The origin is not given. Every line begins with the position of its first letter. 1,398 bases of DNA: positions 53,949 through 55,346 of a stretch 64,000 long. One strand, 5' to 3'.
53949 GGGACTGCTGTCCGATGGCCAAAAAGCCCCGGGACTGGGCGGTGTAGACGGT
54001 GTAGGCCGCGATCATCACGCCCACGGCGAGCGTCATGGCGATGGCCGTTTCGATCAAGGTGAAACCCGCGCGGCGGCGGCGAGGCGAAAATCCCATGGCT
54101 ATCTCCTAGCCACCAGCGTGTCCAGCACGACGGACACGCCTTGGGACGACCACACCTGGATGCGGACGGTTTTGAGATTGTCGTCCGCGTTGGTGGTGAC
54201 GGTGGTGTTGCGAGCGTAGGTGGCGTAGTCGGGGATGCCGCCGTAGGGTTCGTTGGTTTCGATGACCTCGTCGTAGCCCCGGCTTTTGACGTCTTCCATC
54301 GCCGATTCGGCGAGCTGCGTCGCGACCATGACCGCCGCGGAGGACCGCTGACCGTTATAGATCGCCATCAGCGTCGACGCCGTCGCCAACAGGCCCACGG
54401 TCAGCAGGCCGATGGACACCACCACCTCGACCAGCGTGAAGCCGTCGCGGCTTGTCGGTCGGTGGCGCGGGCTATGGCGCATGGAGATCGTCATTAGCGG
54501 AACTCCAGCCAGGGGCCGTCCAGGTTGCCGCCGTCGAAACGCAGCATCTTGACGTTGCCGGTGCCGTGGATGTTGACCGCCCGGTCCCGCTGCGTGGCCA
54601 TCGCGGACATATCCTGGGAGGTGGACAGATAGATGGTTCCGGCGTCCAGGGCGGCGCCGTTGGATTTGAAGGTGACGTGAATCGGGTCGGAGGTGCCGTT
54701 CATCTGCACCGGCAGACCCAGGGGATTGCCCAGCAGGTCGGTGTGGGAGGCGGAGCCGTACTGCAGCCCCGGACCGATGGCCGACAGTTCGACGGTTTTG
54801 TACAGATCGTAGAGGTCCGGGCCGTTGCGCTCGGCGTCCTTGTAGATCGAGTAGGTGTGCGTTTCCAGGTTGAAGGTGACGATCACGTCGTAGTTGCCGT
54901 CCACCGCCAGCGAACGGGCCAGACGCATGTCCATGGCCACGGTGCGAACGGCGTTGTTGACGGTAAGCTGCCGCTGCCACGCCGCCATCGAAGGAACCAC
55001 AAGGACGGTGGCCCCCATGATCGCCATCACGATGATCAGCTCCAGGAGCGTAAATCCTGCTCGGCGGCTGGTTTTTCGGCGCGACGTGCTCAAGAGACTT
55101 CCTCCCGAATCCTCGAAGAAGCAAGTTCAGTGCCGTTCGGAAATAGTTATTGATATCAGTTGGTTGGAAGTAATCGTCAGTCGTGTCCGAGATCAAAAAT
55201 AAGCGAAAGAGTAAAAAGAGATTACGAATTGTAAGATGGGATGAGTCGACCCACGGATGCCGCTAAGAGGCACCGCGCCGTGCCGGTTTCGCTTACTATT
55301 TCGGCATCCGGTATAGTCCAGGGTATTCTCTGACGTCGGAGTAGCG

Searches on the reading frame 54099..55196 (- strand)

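Call 59: search_protein_families(library=pfam, proteins=[window:54099-55196:-], max_evalue=0.001)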
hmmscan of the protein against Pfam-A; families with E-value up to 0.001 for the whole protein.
window:54099-55196:- (365 aa): 1 family
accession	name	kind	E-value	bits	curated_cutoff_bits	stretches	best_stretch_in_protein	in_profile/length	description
PF07963.17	N_methyl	-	9.3e-05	22.3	21.2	1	251-272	5-26/27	Prokaryotic N-terminal methylation motif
